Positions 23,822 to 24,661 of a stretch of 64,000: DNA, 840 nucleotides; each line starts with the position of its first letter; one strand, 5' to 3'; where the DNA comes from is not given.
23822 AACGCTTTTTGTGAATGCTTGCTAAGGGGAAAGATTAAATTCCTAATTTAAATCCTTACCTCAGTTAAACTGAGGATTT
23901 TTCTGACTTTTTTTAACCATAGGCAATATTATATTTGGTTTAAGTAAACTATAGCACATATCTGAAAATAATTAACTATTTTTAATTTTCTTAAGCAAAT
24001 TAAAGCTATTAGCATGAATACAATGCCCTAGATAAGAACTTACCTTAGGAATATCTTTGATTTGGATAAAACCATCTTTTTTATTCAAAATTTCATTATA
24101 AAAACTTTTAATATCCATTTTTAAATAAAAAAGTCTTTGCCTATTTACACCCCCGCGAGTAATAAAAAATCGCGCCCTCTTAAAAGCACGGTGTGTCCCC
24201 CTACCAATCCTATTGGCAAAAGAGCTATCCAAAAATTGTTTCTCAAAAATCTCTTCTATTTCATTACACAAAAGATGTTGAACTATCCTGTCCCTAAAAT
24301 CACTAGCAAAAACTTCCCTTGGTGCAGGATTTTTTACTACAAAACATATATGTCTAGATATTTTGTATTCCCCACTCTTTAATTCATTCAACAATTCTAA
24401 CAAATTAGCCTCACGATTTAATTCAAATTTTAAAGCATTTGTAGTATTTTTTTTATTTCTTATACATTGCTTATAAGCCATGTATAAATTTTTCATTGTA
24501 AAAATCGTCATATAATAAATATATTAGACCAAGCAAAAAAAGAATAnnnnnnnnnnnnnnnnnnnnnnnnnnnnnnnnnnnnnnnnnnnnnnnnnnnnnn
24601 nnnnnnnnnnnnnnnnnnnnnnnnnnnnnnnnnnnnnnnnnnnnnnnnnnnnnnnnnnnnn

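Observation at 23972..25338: DGR-type reverse transcriptase (truncated) immediately downstream of a pilin-FGE/CLec target gene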

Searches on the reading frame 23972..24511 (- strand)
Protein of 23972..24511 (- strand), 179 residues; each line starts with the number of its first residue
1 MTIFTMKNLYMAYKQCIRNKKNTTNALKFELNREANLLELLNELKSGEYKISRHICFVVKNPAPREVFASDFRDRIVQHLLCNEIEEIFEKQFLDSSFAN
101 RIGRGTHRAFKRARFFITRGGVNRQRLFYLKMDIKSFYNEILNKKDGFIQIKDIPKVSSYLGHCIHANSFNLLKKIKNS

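Call 3: search_protein_families(library=pfam, proteins=[window:23972-24511:-], max_evalue=1)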
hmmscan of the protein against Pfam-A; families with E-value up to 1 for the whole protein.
window:23972-24511:- (179 aa): 1 family
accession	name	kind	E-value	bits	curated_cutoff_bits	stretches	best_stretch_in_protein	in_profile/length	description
PF00078.32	RVT_1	-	0.0017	18.5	29.6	1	71-141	16-82/205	Reverse transcriptase (RNA-dependent DNA polymerase)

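Call 4: search_protein_families(library=ncbifam, proteins=[window:23972-24511:-], max_evalue=1)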
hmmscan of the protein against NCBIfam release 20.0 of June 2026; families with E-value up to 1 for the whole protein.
window:23972-24511:- (179 aa): 1 family
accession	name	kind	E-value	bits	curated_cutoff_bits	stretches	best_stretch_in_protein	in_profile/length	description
TIGR04416.1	group_II_RT_mat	equivalog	4.5e-13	49.1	300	1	7-142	2-138/353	group II intron reverse transcriptase/maturase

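Call 8: find_homologous_proteins(query=window:23972-24511:-, max_evalue=0.001)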
Query window:23972-24511:- (179 aa): 37 proteins with E <= 0.001 among 96 candidates.
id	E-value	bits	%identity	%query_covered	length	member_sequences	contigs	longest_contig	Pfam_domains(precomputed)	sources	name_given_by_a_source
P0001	7.5e-110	382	100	97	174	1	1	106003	-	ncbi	-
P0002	1.5e-75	271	84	79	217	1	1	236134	-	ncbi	-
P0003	6.5e-58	213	64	79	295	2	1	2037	PF00078.33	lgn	-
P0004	2.0e-55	205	62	79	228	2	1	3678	-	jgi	jgi:retron-type reverse transcriptase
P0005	4.3e-55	204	62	79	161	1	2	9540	-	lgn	-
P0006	1.4e-54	203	63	77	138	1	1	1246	-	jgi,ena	jgi:hypothetical protein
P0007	1.6e-54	202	62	79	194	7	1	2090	-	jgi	-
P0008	1.9e-54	202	67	75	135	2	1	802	-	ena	-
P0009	2.2e-54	202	62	79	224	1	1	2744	-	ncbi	-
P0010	3.2e-54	201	62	79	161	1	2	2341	-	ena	-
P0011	6.0e-54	201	63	79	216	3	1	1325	-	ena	-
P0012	1.2e-53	199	60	79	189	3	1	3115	-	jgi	-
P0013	3.9e-52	195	65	73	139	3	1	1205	-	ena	-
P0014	2.2e-50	189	66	70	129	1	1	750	-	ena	-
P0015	3.1e-50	188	63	75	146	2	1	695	-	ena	-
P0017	5.5e-43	165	59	70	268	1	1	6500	PF00078.33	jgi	jgi:retron-type reverse transcriptase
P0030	5.3e-30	123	47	77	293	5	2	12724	PF00078.33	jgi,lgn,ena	-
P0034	4.3e-25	107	57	36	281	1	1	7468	PF00078.33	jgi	jgi:RNA-directed DNA polymerase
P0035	5.1e-24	103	38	97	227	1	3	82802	-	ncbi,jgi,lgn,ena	-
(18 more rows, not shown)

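Call 11: find_encoding_contigs(protein=P0002, flank=10000, max_places=3)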
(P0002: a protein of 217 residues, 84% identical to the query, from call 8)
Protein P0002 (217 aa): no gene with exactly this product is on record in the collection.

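Call 12: find_encoding_contigs(protein=P0030, flank=8000, max_places=3)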
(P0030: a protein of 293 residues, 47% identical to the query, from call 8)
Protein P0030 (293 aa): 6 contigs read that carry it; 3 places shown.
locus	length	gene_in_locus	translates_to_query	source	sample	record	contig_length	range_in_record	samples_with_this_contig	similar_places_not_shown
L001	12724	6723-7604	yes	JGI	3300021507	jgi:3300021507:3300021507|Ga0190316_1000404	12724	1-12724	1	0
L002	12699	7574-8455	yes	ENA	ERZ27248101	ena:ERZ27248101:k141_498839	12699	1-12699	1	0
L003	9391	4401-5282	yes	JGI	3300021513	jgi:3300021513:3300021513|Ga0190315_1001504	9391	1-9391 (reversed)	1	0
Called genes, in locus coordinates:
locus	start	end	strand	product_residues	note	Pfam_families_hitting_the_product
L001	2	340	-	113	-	?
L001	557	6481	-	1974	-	PF01047:MarR (faint), PF08279:HTH_11, PF19077:Big_13 (weak), PF17957:Big_7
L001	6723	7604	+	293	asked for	PF00078:RVT_1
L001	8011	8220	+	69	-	-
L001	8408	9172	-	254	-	PF07603:Lcl_C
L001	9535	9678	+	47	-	-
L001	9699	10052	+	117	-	-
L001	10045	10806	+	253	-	PF00142:Fer4_NifH (faint), PF01656:CbiA, PF02374:ArsA_ATPase (faint), PF06564:CBP_BcsQ (faint), PF10609:ParA, PF13614:AAA_31, PF13500:AAA_26 (weak)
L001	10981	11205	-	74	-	-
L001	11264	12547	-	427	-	PF13173:AAA_14, PF13635:DUF4143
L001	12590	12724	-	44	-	?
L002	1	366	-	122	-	?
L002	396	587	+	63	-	-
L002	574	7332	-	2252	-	PF01047:MarR (faint), PF08279:HTH_11, PF19077:Big_13 (weak), PF17957:Big_7, PF00041:fn3 (weak)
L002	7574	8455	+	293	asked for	PF00078:RVT_1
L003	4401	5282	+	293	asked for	PF00078:RVT_1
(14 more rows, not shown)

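Call 13: find_encoding_contigs(protein=P0034, flank=8000, max_places=3)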
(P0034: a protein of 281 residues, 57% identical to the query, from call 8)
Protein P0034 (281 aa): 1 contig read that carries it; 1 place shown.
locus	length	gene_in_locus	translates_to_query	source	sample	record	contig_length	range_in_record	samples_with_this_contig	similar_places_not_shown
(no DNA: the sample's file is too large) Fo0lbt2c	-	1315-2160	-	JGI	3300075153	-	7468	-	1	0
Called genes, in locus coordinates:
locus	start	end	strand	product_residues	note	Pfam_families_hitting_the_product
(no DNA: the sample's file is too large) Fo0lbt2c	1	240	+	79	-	?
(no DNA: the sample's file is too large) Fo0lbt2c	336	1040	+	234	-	PF07603:Lcl_C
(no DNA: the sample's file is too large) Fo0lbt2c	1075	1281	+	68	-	-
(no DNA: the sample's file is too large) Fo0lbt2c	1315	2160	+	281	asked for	PF00078:RVT_1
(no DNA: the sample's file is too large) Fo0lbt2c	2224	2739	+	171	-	PF01936:NYN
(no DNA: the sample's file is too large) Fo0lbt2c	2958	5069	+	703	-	PF01138:RNase_PH, PF03725:RNase_PH_C (faint), PF01138:RNase_PH, PF07650:KH_2 (weak), PF00013:KH_1, PF00575:S1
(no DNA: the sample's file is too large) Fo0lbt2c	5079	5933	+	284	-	-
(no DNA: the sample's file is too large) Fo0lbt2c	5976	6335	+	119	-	PF01258:zf-dskA_traR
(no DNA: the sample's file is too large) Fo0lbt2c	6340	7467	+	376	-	?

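Call 14: find_encoding_contigs(protein=P0017, flank=8000, max_places=3)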
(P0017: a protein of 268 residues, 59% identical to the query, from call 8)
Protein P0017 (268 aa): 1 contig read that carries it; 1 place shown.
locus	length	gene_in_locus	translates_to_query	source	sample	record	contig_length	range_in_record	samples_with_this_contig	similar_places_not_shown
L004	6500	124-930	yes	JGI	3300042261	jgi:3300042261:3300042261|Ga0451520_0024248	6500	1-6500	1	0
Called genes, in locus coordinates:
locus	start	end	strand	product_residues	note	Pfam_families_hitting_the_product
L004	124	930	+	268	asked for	PF00078:RVT_1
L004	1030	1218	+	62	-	-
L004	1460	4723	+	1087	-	PF14890:Intein_splicing, PF14528:LAGLIDADG_3, PF00004:AAA, PF17862:AAA_lid_3, PF01434:Peptidase_M41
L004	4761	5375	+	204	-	-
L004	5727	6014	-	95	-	-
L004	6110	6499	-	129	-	?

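Call 20: find_related_loci(query=A2, collection=genome_contigs, flank=10000)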
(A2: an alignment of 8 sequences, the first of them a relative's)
Query A2 (295 aa) in genome_contigs; peptide patterns used: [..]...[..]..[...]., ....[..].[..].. (x = any residue, [..] = any of these).
599 stretches matched a pattern (row limit reached: there are more); 584 encode a relative of the query (tblastn E <= 1e-3); the best 80 are kept; 80 distinct loci.
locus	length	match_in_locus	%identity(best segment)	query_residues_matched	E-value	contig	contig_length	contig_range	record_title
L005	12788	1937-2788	75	12-295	6e-147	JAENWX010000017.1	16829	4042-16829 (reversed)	MAG: Candidatus Paceibacterota bacterium isolate 5_8_m_bin13 k141_794199_length_16829_cov_116.1921, whole genome shotgun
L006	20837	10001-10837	77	17-295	3e-144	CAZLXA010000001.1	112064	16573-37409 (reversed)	MAG TPA_asm: uncultured Candidatus Saccharibacteria bacterium isolate SRP272421_co2_734 genome assembly, contig: NODE_14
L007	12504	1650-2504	72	11-295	1e-141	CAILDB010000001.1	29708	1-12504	uncultured bacterium isolate MJ130729B_bin-744 genome assembly, contig: bin-744:01/29, whole genome shotgun sequence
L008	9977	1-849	69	13-295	5e-130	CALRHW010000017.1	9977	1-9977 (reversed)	MAG: Parcubacteria group bacterium isolate TrH-25oct19-271 genome assembly, contig: TrH-25oct19-C13897, whole genome sho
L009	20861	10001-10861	63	9-295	2e-127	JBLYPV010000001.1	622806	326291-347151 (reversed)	MAG: Patescibacteria group bacterium isolate KTG4t2parc3 KTG4t2parc3, whole genome shotgun sequence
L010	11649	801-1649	61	13-295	2e-117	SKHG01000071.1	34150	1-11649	MAG: Candidatus Campbellbacteria bacterium isolate CSBr16_193 CSBr16-587, whole genome shotgun sequence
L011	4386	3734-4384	74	12-228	5e-110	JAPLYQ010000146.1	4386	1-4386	MAG: Candidatus Roizmanbacteria bacterium isolate LacPavin_0920_WC57_MAG_37_8 LacPavin_0920_WC57_scaffold_101174, whole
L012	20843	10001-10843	55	8-295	4e-97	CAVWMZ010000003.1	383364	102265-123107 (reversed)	MAG: Candidatus Staskawiczbacteria bacterium isolate MFD01223.bin.2.87 genome assembly, contig: contig_24919, whole geno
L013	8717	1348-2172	54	14-292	1e-95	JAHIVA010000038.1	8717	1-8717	MAG: Patescibacteria group bacterium isolate MM_PC_MetaG.mb.47 MM_PC_MetaG.mb.47_k141_931611, whole genome shotgun seque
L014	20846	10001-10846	53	14-295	2e-91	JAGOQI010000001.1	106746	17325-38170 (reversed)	MAG: Candidatus Paceibacterota bacterium isolate Gw_Bodden_bin_186 Gw_Bodden_229_length_106746_cov_8.616063, whole genom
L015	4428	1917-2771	51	12-295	5e-89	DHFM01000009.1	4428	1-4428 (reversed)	MAG TPA_asm: Candidatus Moranbacteria bacterium UBA4824 UBA4824_contig_97613, whole genome shotgun sequence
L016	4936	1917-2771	51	12-295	6e-89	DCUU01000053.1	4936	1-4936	MAG TPA_asm: Candidatus Moranbacteria bacterium UBA2206 UBA2206_contig_153657, whole genome shotgun sequence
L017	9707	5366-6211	50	12-292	3e-88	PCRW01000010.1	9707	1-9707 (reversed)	MAG: Candidatus Moranbacteria bacterium CG23_combo_of_CG06-09_8_20_14_all_35_22 CG23_scaffold_5226_c, whole genome shotg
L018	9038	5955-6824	47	1-295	2e-87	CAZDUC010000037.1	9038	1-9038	MAG TPA_asm: uncultured Candidatus Saccharibacteria bacterium isolate SRP286056_co1_642 genome assembly, contig: NODE_10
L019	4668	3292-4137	52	14-295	1e-85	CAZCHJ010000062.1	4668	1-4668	MAG TPA_asm: uncultured Gammaproteobacteria bacterium isolate SRP135725_co1_448 genome assembly, contig: NODE_29842_leng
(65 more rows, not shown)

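Call 29: list_cluster_members(proteins=[P0001, P0002, P0035])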
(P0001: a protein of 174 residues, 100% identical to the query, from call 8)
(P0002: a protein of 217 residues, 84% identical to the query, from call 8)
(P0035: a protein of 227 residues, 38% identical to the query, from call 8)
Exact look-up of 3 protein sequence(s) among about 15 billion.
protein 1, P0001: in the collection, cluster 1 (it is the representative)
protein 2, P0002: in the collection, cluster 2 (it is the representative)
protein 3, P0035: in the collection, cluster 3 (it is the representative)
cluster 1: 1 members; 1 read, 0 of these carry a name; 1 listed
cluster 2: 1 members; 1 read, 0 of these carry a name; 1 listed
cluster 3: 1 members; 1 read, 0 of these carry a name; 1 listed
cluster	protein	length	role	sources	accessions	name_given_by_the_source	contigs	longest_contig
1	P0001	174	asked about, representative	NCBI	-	-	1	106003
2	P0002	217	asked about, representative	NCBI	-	-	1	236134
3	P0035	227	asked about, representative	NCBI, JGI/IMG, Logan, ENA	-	-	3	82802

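Call 46: search_solved_structures(query=window:23972-24511:-, max_evalue=1, show_alignments=2)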
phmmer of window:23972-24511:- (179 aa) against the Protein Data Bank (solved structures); distinct sequences matched with E-value up to 1: 7.
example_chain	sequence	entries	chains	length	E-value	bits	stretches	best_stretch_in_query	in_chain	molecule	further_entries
8ub7_A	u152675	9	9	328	2e-18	70.2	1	3-140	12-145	Reverse transcriptase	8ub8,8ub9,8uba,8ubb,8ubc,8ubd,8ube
6ar1_A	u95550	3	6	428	9.6e-05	25.7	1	64-141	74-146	GsI-IIC RT | Trt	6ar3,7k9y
5hhl_A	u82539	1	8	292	0.0045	20.2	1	3-120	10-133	Retron-type reverse transcriptase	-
7uim_D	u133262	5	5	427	0.0095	19.2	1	3-119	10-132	Group II intron reverse transcriptase/maturase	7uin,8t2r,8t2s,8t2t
5hhj_A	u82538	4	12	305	0.018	18.3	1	3-120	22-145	Retron-type reverse transcriptase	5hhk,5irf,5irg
5g2x_C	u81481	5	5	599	0.039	17.2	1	9-115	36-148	GROUP II INTRON-ENCODED PROTEIN LTRA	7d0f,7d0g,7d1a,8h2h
6qsz_A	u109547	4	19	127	0.15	15.3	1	84-147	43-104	Regulatory protein SIR4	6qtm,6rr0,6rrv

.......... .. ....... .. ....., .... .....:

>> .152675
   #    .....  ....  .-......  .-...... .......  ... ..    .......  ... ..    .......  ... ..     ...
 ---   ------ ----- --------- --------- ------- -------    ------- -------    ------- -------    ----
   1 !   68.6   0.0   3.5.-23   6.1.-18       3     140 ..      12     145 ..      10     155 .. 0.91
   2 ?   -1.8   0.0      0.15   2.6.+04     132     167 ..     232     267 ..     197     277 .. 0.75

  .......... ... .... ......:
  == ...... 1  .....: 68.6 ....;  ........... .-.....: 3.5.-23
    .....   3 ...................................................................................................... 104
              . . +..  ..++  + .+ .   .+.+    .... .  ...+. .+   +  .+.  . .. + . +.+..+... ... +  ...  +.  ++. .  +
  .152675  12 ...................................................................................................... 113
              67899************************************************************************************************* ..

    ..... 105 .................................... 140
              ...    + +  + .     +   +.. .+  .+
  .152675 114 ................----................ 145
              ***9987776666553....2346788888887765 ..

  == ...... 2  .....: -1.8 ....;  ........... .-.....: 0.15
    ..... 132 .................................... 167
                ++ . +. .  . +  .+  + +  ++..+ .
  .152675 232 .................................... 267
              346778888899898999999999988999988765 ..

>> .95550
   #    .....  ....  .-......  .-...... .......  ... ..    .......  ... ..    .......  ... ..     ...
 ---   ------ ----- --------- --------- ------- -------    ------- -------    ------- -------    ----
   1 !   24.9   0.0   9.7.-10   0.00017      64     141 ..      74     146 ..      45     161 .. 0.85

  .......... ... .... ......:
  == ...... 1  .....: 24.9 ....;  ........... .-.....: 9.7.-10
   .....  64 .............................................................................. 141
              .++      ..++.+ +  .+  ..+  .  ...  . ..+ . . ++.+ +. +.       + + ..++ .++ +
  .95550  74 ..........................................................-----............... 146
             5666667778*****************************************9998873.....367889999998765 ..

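Call 47: search_protein_families(library=padloc, proteins=[window:23972-24511:-, L009:10010-11116:+], max_evalue=0.01)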
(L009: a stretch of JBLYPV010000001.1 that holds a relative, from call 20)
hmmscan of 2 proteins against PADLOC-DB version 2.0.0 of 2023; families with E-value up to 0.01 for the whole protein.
window:23972-24511:- (179 aa): 10 families
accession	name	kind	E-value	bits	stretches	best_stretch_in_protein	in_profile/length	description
PDLC01136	RT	-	1.2e-19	68.8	1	3-144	5-146/263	RT (reverse transcriptase)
PDLC03754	RT_UG17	-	7.9e-08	29.5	1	3-143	10-144/429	DRT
PDLC02063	Cas1_IIIb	-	6.7e-06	22.9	1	64-142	75-148/617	-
PDLC03778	RT_UG39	-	1.6e-05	22.1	1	11-141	78-215/541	DRT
PDLC03755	RT_UG18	-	0.00033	18.3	1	71-145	67-137/295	DRT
PDLC03779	RT_UG4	-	0.00044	17.5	1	7-143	4-132/307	DRT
PDLC03756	RT_UG19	-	0.0009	16.4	1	3-55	6-62/562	DRT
PDLC03688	HEase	-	0.0013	15.6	1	9-142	36-169/599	homing endonuclease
PDLC03773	RT_UG34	-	0.0015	15.5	1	7-141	14-164/512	DRT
PDLC02964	RT-Toprim_I-C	-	0.0029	14.4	1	37-141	23-121/554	single gene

L009:10010-11116:+ (368 aa): 73 families (the best 25 are shown)
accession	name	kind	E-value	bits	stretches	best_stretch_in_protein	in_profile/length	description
PDLC01136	RT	-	6.1e-42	141.9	1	4-300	6-260/263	RT (reverse transcriptase)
PDLC03754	RT_UG17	-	3.8e-33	113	1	3-321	10-293/429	DRT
PDLC03779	RT_UG4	-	3.2e-27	93.5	2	205-345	168-298/307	DRT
PDLC03764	RT_UG26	-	5.5e-27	92.5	2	206-318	183-292/398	DRT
PDLC02063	Cas1_IIIb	-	6e-27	92.4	2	198-318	179-283/617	-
PDLC03766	Drt9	-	1.6e-25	87.9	1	40-318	74-324/488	DRT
PDLC03756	RT_UG19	-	3.8e-20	70.5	2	207-289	200-279/562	DRT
PDLC03768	Drt3a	-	1.1e-19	69.2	2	201-310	175-275/411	DRT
PDLC03778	RT_UG39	-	2.1e-18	64.6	1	64-275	135-358/541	DRT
PDLC03773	RT_UG34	-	1.5e-17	61.7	1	65-289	81-291/512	DRT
PDLC03763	RT_UG25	-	2.1e-17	60.7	1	127-288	407-538/870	DRT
PDLC03785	RT_UG9_large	-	2.3e-17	60.5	1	44-317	284-522/772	DRT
PDLC03761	RT_UG23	-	3.6e-17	60.1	1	205-289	185-266/489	DRT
PDLC03755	RT_UG18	-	7.4e-17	59.8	2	205-312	171-275/295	DRT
PDLC03780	RT_UG5-nitrilase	-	8.1e-16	55.6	1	123-326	183-344/907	DRT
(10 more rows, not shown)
